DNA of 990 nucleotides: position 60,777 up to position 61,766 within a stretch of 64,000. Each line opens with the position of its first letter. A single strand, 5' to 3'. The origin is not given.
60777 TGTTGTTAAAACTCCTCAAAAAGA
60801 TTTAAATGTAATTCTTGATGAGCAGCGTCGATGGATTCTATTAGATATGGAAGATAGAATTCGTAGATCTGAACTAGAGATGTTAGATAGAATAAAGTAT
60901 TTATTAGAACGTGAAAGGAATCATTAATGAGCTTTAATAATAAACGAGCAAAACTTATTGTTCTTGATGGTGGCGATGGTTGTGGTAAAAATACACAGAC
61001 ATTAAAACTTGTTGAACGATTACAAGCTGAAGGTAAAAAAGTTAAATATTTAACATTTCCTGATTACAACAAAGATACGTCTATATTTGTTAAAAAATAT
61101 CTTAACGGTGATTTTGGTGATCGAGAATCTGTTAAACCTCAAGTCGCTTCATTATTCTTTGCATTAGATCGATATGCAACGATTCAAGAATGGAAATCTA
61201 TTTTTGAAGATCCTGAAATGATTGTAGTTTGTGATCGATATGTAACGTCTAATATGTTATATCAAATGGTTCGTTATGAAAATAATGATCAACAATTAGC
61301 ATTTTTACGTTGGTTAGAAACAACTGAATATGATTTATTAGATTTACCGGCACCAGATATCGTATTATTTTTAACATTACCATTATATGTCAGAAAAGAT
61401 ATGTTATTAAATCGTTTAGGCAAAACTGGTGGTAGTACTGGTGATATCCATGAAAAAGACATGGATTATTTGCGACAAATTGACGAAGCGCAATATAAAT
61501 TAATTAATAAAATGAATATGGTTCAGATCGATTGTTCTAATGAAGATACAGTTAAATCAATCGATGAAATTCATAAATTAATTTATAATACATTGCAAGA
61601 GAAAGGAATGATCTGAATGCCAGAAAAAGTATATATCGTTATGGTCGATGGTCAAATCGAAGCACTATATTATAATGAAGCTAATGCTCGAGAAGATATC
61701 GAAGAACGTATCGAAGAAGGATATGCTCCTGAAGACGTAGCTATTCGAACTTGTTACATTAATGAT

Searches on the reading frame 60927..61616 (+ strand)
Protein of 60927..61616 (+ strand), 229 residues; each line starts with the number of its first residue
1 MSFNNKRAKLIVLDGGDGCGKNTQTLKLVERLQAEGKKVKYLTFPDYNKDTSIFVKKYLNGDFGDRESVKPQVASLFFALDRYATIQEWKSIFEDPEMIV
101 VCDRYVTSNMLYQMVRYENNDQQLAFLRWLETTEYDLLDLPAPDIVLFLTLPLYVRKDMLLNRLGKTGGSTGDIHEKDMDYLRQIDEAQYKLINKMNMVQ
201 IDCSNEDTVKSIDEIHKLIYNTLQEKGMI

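Call 42: search_protein_families(library=phrogs, proteins=[window:60927-61616:+], max_evalue=0.00001)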
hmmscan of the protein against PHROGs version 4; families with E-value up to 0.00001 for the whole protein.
window:60927-61616:+ (229 aa): 2 families
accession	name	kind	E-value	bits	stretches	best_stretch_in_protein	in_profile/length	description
phrog_761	-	other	5.3e-25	89.8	1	4-226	15-218/362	thymidylate kinase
phrog_16057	-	other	1.5e-12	48.3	1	7-220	4-207/363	thymidylate kinase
